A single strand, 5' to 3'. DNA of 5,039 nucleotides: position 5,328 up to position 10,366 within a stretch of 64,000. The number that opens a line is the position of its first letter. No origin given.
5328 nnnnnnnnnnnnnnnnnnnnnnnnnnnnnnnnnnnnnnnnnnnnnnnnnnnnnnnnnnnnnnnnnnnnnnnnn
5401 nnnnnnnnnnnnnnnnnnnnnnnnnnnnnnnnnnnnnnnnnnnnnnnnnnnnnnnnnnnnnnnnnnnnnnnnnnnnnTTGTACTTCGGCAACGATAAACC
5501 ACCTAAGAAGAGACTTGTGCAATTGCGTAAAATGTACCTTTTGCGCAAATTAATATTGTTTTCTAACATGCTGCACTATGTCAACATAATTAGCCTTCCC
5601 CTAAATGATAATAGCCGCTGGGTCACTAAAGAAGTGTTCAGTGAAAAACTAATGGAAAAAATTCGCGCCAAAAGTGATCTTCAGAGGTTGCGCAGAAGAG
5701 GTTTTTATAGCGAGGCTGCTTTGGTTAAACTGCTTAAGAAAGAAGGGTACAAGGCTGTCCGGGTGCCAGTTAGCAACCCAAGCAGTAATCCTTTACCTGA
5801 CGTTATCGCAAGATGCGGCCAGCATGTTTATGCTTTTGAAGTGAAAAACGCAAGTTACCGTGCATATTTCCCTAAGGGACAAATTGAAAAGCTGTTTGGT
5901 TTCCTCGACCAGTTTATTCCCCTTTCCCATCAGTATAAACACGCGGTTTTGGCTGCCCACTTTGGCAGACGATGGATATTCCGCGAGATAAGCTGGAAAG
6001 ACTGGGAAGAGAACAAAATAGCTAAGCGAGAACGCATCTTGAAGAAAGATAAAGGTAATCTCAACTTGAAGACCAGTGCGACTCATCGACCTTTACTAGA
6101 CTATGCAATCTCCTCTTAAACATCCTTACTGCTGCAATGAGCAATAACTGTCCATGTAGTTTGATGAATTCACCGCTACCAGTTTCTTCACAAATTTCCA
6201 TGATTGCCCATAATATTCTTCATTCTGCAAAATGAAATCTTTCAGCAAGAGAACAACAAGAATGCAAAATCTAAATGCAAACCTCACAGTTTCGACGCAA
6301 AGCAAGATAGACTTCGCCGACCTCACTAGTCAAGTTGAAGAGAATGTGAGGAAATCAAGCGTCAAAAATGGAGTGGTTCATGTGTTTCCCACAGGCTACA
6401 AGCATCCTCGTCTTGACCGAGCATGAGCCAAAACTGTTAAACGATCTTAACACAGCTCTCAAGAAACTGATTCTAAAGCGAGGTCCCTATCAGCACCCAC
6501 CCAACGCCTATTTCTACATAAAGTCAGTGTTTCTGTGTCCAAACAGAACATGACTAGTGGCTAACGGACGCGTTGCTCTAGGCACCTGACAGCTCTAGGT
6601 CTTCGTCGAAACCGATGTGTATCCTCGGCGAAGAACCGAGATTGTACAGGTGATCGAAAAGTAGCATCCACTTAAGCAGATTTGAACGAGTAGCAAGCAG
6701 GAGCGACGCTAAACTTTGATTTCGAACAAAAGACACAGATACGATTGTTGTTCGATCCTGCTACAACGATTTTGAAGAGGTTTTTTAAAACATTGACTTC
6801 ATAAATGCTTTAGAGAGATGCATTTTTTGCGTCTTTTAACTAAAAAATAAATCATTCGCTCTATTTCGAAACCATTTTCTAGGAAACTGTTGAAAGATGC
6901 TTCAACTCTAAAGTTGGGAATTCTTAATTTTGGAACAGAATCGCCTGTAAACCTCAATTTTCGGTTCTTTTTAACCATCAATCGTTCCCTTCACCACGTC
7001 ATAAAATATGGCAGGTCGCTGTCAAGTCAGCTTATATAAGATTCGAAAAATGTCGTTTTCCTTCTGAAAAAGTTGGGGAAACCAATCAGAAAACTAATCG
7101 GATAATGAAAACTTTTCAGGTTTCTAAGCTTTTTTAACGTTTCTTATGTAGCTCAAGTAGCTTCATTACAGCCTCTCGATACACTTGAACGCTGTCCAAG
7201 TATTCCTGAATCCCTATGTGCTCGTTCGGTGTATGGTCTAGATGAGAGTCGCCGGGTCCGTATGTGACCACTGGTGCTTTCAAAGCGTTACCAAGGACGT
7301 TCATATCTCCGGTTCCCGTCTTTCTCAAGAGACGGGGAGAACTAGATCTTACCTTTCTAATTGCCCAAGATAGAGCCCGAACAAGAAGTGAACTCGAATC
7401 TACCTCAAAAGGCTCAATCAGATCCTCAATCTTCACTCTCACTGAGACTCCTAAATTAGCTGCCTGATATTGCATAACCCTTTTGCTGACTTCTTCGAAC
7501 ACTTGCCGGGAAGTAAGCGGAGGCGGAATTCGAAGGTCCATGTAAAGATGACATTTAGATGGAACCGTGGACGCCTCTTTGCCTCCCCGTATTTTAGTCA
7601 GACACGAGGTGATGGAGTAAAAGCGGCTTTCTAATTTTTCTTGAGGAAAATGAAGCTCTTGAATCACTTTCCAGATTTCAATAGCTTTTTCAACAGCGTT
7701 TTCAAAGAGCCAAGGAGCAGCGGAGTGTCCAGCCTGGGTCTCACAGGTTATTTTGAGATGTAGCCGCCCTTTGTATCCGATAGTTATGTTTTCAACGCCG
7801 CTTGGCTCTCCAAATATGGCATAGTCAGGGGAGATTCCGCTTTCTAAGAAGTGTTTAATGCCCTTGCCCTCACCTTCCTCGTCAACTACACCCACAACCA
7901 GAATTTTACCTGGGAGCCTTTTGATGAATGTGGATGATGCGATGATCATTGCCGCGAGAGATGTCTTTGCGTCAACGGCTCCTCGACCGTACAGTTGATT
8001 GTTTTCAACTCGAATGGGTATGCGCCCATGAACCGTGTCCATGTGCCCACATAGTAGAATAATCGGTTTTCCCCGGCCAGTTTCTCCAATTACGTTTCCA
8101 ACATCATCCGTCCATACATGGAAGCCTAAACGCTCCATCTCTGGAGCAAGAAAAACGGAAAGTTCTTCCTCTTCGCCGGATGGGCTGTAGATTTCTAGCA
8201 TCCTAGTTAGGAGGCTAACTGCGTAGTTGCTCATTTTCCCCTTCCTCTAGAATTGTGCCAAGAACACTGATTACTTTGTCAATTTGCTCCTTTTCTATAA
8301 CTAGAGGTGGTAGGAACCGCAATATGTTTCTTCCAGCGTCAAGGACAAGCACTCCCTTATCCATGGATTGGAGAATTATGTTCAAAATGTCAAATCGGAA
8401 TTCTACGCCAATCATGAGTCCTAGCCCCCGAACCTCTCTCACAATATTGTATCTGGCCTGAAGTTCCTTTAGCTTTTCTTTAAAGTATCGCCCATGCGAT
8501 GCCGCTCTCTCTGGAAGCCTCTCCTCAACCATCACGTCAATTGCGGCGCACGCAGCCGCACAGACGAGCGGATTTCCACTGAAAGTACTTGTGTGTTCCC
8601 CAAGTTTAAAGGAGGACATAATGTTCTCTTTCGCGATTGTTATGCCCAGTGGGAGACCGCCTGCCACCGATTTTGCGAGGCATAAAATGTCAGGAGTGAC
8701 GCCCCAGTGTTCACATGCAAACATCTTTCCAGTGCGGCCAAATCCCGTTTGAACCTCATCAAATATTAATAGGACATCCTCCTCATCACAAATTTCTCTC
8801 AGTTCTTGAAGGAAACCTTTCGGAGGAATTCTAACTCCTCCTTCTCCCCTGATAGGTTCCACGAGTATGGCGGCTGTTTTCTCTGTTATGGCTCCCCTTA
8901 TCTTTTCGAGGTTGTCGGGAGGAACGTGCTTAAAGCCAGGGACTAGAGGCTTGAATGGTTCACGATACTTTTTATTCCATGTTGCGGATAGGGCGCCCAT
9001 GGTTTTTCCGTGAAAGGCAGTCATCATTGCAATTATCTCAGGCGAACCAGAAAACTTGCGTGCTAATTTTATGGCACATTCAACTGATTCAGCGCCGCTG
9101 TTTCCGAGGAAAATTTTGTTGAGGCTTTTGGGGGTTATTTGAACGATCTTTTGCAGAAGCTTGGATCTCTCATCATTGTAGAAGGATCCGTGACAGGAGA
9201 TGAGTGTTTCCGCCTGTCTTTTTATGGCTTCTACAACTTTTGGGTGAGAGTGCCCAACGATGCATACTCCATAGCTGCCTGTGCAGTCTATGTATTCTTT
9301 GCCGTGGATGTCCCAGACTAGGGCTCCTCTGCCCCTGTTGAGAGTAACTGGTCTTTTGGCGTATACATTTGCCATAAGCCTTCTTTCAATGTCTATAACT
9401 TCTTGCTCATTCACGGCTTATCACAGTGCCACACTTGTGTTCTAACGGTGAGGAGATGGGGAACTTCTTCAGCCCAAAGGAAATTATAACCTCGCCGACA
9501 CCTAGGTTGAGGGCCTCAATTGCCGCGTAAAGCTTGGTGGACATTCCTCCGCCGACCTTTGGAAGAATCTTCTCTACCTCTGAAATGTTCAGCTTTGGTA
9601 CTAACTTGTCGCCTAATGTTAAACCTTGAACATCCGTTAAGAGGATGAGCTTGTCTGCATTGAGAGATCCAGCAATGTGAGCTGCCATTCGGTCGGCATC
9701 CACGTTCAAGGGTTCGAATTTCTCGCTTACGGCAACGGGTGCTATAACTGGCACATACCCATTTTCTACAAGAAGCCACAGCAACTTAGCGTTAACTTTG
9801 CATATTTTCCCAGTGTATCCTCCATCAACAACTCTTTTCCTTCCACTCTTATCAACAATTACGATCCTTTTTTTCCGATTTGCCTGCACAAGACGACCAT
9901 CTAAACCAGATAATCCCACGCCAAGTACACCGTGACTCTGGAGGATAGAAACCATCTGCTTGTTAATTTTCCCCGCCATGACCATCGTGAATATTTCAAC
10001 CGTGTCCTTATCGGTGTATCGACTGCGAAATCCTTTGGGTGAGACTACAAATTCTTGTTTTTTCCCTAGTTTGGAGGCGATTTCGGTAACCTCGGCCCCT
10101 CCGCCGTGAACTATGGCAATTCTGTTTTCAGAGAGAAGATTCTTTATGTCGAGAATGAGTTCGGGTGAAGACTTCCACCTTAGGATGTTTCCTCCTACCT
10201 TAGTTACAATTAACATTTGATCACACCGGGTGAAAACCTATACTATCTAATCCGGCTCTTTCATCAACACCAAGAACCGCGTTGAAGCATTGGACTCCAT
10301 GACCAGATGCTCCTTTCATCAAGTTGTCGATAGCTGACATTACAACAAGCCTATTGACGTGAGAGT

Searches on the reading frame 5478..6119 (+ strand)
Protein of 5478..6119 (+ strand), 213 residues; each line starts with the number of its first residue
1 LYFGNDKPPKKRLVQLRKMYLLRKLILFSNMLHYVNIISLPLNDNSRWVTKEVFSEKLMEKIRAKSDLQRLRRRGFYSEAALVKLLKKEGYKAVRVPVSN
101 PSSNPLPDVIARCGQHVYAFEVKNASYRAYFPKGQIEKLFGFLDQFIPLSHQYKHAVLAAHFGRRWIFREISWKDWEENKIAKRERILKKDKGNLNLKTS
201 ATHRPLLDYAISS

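Call 56: search_protein_families(library=pfam, proteins=[window:5478-6119:+], max_evalue=0.0001)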
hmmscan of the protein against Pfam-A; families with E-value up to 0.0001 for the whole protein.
window:5478-6119:+ (213 aa): 1 family
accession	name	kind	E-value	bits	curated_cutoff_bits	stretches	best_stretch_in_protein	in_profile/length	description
PF01870.24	Hjc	-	1.3e-15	57.6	21.1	1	79-162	3-81/93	Archaeal holliday junction resolvase (hjc)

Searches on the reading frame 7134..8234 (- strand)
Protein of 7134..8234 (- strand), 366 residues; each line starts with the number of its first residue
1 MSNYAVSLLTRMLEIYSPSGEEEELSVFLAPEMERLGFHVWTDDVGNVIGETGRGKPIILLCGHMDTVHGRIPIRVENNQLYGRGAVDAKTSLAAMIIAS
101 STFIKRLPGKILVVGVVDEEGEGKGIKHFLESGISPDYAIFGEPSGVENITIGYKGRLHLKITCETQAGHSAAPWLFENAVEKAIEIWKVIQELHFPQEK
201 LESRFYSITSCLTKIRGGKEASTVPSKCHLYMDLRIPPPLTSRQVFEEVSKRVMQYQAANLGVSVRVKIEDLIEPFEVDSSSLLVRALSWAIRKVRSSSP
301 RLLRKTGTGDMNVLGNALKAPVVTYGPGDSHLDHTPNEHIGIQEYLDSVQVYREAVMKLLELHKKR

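Call 56: search_protein_families(library=pfam, proteins=[window:7134-8234:-], max_evalue=0.0001)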
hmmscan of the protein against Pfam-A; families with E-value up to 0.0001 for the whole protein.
window:7134-8234:- (366 aa): 2 families
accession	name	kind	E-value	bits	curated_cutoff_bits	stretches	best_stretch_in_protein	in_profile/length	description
PF01546.33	Peptidase_M20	-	1.8e-28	100.3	24.6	1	60-357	1-205/206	Peptidase family M20/M25/M40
PF07687.19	M20_dimer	-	1.5e-13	51.1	21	1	153-255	2-101/107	Peptidase dimerisation domain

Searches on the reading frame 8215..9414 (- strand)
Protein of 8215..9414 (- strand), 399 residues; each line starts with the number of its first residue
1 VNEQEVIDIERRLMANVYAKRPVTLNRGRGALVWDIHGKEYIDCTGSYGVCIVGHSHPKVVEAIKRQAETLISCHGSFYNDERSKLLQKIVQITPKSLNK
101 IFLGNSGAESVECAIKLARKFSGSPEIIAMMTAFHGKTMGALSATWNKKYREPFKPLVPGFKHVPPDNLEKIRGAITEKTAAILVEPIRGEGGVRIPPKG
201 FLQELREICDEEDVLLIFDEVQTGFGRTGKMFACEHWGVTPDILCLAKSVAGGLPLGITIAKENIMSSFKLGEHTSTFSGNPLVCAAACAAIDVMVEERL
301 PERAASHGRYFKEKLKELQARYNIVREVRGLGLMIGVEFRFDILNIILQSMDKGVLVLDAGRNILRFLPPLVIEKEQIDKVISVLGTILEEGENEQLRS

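Call 56: search_protein_families(library=pfam, proteins=[window:8215-9414:-], max_evalue=0.0001)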
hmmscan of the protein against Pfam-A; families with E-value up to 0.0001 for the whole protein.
window:8215-9414:- (399 aa): 1 family
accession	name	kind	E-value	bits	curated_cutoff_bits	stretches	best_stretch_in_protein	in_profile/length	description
PF00202.27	Aminotran_3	-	1.5e-127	426.1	30.5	1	18-388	6-402/403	Aminotransferase class-III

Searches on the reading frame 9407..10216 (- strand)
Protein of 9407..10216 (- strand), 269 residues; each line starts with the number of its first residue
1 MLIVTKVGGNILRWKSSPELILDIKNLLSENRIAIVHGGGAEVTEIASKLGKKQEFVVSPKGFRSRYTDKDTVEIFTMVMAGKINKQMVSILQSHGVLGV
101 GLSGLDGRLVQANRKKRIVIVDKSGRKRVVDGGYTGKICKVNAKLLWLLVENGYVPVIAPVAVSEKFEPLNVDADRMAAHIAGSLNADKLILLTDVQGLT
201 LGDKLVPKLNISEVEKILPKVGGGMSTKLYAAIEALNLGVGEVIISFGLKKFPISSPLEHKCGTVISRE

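Call 56: search_protein_families(library=pfam, proteins=[window:9407-10216:-], max_evalue=0.0001)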
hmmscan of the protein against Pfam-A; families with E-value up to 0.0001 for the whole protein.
window:9407-10216:- (269 aa): 1 family
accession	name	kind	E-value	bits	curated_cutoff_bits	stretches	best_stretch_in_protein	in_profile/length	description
PF00696.33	AA_kinase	-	4.6e-40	138.2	24.9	1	1-245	1-232/234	Amino acid kinase family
